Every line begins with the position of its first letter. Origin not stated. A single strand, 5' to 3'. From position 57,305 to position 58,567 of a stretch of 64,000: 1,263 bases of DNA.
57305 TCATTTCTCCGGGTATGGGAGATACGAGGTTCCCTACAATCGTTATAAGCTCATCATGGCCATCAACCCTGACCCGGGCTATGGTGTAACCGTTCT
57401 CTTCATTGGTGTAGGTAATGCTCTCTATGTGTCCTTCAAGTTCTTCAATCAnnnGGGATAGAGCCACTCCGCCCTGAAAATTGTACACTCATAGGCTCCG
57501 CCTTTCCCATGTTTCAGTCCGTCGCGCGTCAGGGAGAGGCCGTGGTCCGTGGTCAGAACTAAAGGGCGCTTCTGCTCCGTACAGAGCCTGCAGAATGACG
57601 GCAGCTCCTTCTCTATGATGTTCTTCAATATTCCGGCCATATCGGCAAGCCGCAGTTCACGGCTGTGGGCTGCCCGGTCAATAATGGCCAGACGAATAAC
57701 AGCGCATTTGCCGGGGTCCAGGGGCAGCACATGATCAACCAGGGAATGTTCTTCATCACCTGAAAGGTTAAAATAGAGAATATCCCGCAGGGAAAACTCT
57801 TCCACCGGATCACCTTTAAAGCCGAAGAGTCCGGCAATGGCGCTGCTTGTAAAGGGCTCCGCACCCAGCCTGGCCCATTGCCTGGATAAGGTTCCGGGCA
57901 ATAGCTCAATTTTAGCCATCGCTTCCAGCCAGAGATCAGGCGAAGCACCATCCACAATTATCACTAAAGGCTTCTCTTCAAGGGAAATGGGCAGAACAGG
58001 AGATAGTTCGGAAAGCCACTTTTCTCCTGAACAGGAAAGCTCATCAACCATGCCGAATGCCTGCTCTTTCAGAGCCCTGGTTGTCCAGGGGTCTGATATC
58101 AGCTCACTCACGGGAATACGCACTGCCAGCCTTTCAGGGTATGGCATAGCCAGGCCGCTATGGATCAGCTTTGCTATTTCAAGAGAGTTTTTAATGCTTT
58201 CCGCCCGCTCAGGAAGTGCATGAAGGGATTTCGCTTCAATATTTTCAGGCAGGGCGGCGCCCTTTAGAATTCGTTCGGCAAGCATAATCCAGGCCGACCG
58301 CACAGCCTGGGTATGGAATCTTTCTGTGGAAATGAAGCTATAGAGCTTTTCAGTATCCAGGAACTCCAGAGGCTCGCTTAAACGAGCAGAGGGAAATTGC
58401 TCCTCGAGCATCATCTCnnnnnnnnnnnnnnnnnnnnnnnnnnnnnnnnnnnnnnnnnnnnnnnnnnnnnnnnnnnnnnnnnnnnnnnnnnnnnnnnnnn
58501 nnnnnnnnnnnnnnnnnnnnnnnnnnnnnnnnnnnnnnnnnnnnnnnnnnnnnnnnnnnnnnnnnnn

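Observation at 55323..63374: Translationally coupled three-gene operon TPR protein, ATPase-PglZ fusion, RecD2-like helicase: candidate methylase-less BREX-related system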

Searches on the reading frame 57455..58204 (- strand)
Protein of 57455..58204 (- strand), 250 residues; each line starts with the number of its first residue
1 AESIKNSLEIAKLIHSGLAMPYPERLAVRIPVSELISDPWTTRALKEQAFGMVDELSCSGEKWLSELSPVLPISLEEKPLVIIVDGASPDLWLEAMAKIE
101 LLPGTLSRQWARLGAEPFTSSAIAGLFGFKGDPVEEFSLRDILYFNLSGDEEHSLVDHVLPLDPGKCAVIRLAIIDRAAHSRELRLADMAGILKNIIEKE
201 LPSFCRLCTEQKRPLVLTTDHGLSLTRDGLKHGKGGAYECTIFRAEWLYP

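Call 27: search_solved_structures(query=A2, max_evalue=10, show_alignments=3)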
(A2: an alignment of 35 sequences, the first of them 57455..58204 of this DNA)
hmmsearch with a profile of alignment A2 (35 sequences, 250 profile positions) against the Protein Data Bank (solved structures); distinct sequences matched with E-value up to 10: 4.
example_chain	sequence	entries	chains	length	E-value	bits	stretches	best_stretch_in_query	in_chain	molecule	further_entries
2djk_A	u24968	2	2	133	0.29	13.8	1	149-187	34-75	Protein disulfide-isomerase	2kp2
3wt1_A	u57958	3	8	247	0.77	12.4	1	149-187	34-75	Protein disulfide-isomerase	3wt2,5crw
2ls6_A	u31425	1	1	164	0.99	12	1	116-172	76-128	Hyaluronoglucosaminidase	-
8hx3_A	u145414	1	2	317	1.4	11.5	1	92-151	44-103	Secreted coleopteran active protein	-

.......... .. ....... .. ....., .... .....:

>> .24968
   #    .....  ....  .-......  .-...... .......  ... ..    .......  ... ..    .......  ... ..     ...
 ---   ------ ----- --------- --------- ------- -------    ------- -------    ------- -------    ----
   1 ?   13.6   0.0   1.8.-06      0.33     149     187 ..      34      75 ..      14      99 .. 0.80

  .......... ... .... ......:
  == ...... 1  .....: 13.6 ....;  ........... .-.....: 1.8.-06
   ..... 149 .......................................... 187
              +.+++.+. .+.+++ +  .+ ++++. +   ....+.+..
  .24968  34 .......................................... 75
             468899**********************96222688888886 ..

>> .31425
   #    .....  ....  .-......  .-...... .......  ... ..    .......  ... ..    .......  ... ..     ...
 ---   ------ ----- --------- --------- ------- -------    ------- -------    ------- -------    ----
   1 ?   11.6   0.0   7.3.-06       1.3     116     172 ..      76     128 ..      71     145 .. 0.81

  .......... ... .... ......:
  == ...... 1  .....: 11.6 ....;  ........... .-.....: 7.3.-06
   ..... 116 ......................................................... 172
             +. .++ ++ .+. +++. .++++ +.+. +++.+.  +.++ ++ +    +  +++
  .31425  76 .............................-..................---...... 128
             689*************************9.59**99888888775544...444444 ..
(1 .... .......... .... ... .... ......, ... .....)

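Call 28: search_protein_families(library=pfam, alignment_id=A2, max_evalue=1)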
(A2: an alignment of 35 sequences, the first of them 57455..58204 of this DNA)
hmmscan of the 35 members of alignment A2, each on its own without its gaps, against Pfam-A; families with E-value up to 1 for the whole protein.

A. member 1, window:57455-58204:- (250 aa): 0 families

B. families by the number of members that match (of 35 scanned): 7 families
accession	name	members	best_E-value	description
PF01676.23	Metalloenzyme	12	0.0041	Metalloenzyme superfamily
PF08665.17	PglZ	6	0.015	PglZ domain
PF13191.12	AAA_16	1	0.0039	AAA ATPase domain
PF01066.26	CDP-OH_P_transf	1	0.0098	CDP-alcohol phosphatidyltransferase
PF18413.7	Neuraminidase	1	0.055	Neuraminidase-like domain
PF07304.16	SRA1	1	0.099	Steroid receptor RNA activator (SRA1)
PF02814.20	UreE_N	1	0.18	UreE urease accessory protein, N-terminal domain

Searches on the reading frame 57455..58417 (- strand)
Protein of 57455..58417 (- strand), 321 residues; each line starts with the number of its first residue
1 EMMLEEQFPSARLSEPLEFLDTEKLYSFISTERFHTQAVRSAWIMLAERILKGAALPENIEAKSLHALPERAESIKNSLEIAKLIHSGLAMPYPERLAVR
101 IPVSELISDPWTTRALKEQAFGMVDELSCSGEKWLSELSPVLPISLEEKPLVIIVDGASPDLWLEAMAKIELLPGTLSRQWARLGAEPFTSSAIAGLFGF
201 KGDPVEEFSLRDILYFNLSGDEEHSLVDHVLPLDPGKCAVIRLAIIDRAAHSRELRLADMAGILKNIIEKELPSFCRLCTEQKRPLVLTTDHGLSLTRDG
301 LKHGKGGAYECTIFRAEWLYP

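Call 41: predict_structure(alignment_id=A3)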
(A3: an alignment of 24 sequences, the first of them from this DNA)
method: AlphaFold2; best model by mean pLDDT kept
length: 321 residues; sequences in the alignment: 24
mean_pLDDT: 93.0   pTM: 0.88
mean pLDDT of the five models: 93.0, 92.9, 92.7, 92.5, 91.0
residues with pLDDT >= 90: 263; 70-90: 54; 50-70: 4; < 50: 0
segments of 3 or more residues with pLDDT < 50: none
pLDDT, mean of each block of 10 residues (from residue 1): 82 89 97 94 97 92 96 97 96 97 96 97 95 97 96 96 95 90 95 96 95 92 78 94 87 84 92 93 96 92 90 95 58
secondary structure, 60 per line:
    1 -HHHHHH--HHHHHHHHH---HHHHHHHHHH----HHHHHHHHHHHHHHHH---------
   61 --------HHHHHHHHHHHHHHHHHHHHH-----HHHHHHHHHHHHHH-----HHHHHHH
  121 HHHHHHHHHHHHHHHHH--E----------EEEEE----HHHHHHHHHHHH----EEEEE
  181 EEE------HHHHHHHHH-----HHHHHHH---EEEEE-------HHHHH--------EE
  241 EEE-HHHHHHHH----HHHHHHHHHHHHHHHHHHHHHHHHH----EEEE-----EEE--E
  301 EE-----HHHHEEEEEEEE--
elements in order: H2-7 H10-18 H22-31 H36-51 H69-89 H95-108 H114-137 E151-155 H160-171 E176-183 H190-198 H204-210 E214-218 H226-230 E239-243 H245-252 H257-281 E286-289 E295-297 E300-302 H308-311 E312-319

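Call 43: fold_search(model_id=the predicted structure, library=pdb)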
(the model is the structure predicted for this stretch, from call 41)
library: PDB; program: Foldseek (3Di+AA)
matches with E <= 10: 559; with E <= 0.001: 20
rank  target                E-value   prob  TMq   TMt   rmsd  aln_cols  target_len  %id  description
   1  7pv7_A                7.8e-08  1.00  0.45  0.30  13.8       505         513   11  Crystal structure of dimeric Porphyromonas gingivalis PorX, a type 9 secretion system response regulator. (released 2022-12-14)
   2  8tef_D                9.3e-08  1.00  0.43  0.30   8.2       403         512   11  PorX primitive monoclinic crystal form (released 2024-04-17)
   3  7pva_B                9.9e-08  1.00  0.42  0.29  13.9       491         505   10  1.9 Angstrom crystal structure of dimeric PorX, co-crystallized in the presence of zinc (released 2022-12-14)
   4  7pvk_A                1.2e-07  1.00  0.40  0.28  10.3       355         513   14  X-ray structure of dimeric PorX (T272A mutant), in complex with pGpG. (released 2022-12-14)
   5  8tef_A                1.3e-07  1.00  0.45  0.31   7.7       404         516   12  PorX primitive monoclinic crystal form (released 2024-04-17)
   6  8tfm_A                3.7e-07  1.00  0.41  0.28  15.3       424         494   12  PorX with Zn (primitive orthorhombic crystal form) (released 2024-04-17)
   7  8thp_A                4.2e-07  1.00  0.41  0.28  15.0       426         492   11  PorX phosphatase null mutant (T271V) (released 2024-04-17)
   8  8tef_C                5.3e-07  1.00  0.40  0.29   9.0       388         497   12  PorX primitive monoclinic crystal form (released 2024-04-17)
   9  7pva_D                5.7e-07  1.00  0.40  0.27  16.7       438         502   12  1.9 Angstrom crystal structure of dimeric PorX, co-crystallized in the presence of zinc (released 2022-12-14)
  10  8p6f_A                6.4e-07  1.00  0.42  0.30   8.3       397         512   12  Crystal structure of PorX-Fj (released 2024-04-03)
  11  8p6f_B                1.0e-06  1.00  0.45  0.31   7.6       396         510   13  Crystal structure of PorX-Fj (released 2024-04-03)
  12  8ted_B                1.3e-06  1.00  0.38  0.27  15.9       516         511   11  PorX primitive orthorhombic crystal form (released 2024-04-17)
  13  8ted_A                1.7e-06  1.00  0.39  0.26  14.2       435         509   11  PorX primitive orthorhombic crystal form (released 2024-04-17)
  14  8tff_B                2.1e-06  1.00  0.37  0.26   8.1       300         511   14  PorX with BeF3 phosphate analog (released 2024-04-17)
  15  8tff_A                2.5e-06  1.00  0.41  0.29   8.2       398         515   12  PorX with BeF3 phosphate analog (released 2024-04-17)
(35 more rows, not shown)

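Call 83: search_protein_representatives(alignment_id=A3)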
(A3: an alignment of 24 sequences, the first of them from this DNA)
Query: 24 sequences, 321 profile positions. Proteins with E-value up to 0.001 (for the whole library): 104; up to 1e-10: 91; up to 1e-30: 69. The best 104 are listed.
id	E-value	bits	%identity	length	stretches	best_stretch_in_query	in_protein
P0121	2.2e-127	441.1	-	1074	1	1-319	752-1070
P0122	4.4e-126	436.9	-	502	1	1-318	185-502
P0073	1.3e-123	428.8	-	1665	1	1-318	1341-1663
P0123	1.5e-120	418.7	-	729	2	173-320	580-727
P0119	7.8e-120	416.3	-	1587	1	1-320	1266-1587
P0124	2.2e-112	391.9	-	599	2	58-319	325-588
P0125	5.8e-111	387.2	-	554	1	3-318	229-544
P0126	9.8e-111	386.4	-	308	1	21-320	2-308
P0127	4.5e-110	384.3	-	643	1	3-319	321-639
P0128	1.7e-108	379.1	-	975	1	1-319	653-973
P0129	2.8e-108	378.4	-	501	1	1-320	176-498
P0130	1.4e-107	376.1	-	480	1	1-320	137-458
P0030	1.6e-105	369.3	-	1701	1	1-320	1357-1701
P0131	6.5e-104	364.0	-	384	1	2-317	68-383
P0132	6.5e-104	364.0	-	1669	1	2-318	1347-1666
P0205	1.4e-10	57.4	-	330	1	146-319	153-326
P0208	2.7e-08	49.9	-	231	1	147-318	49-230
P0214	2.3e-06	43.5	-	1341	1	11-320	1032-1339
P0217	1.3e-04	37.7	-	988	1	146-319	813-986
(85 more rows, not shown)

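Call 84: search_protein_families(library=pfam, proteins=[P0214, P0217, P0205, P0208], max_evalue=0.001)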
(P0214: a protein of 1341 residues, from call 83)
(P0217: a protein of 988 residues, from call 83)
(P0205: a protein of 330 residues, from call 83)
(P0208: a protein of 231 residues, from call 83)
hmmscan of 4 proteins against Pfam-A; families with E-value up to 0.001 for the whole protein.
P0214 (1341 aa): 1 family
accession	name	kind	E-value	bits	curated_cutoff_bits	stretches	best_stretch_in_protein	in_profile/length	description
PF08665.17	PglZ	-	7.3e-05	23.2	25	0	1244-1317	102-175/179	PglZ domain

P0217 (988 aa): 1 family
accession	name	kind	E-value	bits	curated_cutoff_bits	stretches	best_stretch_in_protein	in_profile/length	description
PF08665.17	PglZ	-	0.00018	22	25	0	893-965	109-176/179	PglZ domain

P0205 (330 aa): 1 family
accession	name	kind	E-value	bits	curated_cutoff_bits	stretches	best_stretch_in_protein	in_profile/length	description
PF08665.17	PglZ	-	4.7e-06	27.1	25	0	240-302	110-173/179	PglZ domain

P0208 (231 aa): 1 family
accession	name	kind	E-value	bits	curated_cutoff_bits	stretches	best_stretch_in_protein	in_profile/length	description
PF08665.17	PglZ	-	8.9e-05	23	25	0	50-102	1-52/179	PglZ domain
